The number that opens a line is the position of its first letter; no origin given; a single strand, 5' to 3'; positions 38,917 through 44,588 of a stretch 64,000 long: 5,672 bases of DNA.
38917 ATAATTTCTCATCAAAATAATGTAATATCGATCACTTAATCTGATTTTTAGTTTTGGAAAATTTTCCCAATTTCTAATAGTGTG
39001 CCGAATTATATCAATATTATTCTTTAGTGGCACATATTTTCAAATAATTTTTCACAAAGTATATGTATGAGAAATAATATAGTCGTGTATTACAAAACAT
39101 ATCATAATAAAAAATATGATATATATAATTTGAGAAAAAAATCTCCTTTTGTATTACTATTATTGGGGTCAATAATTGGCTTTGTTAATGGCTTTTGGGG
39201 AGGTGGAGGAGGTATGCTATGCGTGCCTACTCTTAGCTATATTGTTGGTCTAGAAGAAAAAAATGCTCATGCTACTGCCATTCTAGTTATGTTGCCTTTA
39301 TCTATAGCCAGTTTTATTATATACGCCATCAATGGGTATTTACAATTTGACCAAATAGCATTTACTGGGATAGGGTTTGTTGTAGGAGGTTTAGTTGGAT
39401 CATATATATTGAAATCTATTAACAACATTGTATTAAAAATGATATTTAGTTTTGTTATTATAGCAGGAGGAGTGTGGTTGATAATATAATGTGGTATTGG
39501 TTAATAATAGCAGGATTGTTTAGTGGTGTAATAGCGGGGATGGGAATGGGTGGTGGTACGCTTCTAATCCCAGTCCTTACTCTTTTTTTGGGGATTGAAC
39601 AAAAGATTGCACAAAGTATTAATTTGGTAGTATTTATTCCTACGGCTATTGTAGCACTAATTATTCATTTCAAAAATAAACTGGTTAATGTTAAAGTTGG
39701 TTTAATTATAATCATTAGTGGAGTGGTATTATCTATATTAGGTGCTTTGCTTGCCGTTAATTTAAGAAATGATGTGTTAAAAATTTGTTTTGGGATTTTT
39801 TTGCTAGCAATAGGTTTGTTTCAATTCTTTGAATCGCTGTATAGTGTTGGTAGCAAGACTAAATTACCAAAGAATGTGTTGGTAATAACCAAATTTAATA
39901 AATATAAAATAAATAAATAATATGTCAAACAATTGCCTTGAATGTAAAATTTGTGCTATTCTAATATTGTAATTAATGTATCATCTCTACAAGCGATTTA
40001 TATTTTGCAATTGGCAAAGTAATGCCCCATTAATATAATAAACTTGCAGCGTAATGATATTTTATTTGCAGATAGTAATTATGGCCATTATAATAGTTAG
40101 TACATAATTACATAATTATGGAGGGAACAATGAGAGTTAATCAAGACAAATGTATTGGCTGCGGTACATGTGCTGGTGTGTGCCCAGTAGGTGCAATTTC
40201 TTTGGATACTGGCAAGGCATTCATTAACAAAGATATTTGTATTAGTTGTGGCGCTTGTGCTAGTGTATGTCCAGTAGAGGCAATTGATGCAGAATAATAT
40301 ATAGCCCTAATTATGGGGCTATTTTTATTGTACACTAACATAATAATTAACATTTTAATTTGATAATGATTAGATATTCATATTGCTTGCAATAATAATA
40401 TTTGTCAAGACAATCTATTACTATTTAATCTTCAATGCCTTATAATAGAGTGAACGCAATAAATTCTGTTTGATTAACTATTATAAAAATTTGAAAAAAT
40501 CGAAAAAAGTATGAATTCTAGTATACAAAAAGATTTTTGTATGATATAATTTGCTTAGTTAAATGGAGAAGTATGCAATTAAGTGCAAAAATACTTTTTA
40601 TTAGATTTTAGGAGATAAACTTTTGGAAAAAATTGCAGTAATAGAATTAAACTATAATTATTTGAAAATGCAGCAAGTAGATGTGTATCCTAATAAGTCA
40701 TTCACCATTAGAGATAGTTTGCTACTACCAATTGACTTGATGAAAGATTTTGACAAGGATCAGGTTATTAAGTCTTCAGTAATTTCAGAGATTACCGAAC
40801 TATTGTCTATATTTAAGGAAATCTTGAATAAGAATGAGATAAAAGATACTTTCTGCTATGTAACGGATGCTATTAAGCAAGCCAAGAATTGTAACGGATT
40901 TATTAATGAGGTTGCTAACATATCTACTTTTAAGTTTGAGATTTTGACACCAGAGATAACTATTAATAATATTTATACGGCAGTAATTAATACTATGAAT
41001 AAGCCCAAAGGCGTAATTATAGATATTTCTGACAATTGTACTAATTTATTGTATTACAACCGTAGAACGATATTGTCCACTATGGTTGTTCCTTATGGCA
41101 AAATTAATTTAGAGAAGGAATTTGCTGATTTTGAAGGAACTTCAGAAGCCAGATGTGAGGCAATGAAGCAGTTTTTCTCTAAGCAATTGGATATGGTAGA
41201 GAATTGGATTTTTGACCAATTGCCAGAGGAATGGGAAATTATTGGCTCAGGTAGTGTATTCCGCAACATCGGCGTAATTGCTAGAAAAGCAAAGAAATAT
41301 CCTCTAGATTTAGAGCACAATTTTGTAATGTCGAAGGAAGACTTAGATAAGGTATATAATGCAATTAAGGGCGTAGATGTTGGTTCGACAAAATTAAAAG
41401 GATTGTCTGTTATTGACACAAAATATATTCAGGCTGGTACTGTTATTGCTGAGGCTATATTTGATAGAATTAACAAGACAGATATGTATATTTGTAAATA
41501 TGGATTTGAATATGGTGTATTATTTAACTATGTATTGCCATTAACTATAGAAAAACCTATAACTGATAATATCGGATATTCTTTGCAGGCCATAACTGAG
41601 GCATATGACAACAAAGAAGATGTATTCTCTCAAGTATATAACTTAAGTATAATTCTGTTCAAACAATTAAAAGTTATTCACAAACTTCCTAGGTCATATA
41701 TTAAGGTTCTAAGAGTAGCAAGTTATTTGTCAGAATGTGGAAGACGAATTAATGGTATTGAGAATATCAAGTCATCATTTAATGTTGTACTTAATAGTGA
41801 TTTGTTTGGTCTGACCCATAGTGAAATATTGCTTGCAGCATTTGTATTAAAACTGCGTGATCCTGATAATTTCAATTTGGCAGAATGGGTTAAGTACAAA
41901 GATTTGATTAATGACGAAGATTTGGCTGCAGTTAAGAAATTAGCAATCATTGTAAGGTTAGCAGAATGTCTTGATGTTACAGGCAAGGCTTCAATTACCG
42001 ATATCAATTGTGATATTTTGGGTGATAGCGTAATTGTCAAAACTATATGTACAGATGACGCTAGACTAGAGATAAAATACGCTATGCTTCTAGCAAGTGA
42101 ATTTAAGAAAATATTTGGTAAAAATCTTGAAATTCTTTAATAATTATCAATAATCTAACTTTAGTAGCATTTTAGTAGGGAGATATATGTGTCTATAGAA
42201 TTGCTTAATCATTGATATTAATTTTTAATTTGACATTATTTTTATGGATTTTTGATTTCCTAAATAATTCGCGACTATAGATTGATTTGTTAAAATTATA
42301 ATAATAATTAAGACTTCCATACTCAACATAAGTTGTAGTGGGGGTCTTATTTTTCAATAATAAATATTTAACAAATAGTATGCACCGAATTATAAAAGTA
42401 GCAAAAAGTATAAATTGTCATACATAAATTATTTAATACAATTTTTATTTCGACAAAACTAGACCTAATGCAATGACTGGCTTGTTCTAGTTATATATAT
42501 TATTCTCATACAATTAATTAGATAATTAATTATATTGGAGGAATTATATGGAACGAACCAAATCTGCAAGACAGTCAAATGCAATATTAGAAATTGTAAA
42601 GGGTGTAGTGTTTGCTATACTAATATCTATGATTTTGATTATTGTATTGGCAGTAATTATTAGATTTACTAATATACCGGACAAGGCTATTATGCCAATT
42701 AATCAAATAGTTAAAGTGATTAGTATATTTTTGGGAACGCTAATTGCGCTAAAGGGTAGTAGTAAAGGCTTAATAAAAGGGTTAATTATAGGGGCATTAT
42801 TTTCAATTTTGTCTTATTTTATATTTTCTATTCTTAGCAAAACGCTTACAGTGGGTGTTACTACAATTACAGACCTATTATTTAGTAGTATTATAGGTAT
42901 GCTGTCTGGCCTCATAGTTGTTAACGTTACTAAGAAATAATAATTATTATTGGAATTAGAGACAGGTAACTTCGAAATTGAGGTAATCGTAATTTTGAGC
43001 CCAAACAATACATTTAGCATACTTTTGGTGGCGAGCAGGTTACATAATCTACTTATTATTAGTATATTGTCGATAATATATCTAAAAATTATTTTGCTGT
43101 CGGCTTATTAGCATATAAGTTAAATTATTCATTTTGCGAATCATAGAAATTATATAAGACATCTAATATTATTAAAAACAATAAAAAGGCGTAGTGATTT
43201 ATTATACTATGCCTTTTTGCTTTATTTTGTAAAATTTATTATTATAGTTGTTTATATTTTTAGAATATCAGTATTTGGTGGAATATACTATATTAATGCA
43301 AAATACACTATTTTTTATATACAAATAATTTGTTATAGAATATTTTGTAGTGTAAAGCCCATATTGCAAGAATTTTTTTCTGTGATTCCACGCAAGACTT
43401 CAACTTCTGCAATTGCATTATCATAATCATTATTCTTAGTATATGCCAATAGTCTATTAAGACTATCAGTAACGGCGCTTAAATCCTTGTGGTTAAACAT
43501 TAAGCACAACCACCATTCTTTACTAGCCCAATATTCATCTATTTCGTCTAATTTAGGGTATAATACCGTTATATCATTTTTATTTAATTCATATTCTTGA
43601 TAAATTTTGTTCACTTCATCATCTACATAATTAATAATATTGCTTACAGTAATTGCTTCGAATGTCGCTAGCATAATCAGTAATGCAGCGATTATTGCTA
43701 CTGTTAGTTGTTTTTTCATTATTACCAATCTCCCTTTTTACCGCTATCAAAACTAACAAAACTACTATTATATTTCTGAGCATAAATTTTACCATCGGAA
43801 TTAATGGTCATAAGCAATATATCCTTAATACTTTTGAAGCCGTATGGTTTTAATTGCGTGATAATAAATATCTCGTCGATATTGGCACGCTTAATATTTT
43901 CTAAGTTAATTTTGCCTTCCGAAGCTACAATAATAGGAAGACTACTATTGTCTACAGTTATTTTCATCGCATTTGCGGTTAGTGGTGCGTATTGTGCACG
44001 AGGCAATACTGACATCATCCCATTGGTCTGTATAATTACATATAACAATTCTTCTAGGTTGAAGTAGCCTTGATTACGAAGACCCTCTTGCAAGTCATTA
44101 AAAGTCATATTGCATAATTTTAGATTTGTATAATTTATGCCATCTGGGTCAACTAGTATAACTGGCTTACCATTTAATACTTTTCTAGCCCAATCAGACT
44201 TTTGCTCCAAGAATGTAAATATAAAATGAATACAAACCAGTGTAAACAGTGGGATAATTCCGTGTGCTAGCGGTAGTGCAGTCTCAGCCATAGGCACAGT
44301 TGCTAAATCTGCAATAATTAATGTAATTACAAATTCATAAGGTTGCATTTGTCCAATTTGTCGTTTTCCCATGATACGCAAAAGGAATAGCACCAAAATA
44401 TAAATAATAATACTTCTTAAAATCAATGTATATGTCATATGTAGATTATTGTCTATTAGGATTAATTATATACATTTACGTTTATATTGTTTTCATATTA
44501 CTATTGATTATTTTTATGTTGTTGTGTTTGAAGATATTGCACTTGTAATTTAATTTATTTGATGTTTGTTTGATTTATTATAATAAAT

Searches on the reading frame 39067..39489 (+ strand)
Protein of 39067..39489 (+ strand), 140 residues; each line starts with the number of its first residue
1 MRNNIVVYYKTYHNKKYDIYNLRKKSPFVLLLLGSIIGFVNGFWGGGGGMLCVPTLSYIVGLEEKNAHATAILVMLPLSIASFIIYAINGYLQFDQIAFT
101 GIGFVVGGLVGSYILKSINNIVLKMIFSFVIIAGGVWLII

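Call 76: search_protein_families(library=pfam, proteins=[window:39067-39489:+], max_evalue=0.00001)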
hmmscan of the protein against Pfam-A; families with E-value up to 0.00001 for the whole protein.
window:39067-39489:+ (140 aa): 1 family
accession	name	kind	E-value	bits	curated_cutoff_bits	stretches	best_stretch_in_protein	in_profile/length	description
PF01925.25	TauE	-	1.7e-21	77.4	32.6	1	21-137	120-236/237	Sulfite exporter TauE/SafE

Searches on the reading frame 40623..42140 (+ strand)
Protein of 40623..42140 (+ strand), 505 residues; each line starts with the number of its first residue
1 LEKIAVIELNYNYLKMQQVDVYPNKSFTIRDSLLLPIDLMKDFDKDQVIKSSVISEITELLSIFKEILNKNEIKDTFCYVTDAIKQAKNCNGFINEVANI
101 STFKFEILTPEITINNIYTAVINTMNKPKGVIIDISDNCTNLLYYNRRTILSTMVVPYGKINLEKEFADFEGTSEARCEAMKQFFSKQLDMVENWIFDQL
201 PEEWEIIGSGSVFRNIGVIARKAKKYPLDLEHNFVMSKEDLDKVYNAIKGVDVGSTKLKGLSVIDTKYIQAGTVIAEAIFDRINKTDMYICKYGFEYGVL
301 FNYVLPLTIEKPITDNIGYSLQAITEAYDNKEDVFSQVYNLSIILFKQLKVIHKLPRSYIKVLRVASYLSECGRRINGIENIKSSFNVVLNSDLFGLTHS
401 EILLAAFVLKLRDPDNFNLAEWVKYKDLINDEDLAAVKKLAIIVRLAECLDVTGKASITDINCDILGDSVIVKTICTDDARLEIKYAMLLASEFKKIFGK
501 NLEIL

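Call 76: search_protein_families(library=pfam, proteins=[window:40623-42140:+], max_evalue=0.00001)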
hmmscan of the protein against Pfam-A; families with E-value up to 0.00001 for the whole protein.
window:40623-42140:+ (505 aa): 2 families
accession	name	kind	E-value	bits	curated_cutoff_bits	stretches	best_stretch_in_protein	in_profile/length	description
PF02541.22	Ppx-GppA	-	4.6e-23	82.5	27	1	41-303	24-281/285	Ppx/GppA phosphatase family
PF21447.3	Ppx-GppA_III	-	4.1e-06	27.2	27.3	1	335-468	20-150/177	Ppx/GppA phosphatase, domain III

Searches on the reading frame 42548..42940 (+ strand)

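Call 76: search_protein_families(library=pfam, proteins=[window:42548-42940:+], max_evalue=0.00001)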
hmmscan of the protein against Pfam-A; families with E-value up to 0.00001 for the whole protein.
window:42548-42940:+ (130 aa): 1 family
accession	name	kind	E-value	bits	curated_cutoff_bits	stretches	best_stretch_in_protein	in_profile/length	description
PF12670.12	DUF3792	-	4.9e-15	56.1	31.3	1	14-123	3-114/115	Protein of unknown function (DUF3792)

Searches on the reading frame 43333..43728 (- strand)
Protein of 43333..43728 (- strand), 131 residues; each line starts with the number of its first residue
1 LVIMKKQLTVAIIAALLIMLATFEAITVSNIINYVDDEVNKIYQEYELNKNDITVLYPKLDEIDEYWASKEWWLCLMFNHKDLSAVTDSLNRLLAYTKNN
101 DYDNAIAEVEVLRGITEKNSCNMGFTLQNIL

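Call 76: search_protein_families(library=pfam, proteins=[window:43333-43728:-], max_evalue=0.00001)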
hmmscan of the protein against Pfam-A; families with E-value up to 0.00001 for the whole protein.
window:43333-43728:- (131 aa): 1 family
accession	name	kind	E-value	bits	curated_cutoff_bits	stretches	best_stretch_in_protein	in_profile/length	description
PF14276.11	DUF4363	-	7.6e-11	42.4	27.5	1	23-130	2-107/107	Domain of unknown function (DUF4363)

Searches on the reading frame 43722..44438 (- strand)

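Call 76: search_protein_families(library=pfam, proteins=[window:43722-44438:-], max_evalue=0.00001)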
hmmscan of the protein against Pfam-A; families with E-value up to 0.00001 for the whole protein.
window:43722-44438:- (238 aa): 1 family
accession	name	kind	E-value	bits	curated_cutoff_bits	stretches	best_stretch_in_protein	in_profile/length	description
PF04239.17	DUF421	-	6.4e-29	100.5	23.6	1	79-212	1-128/129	YetF C-terminal domain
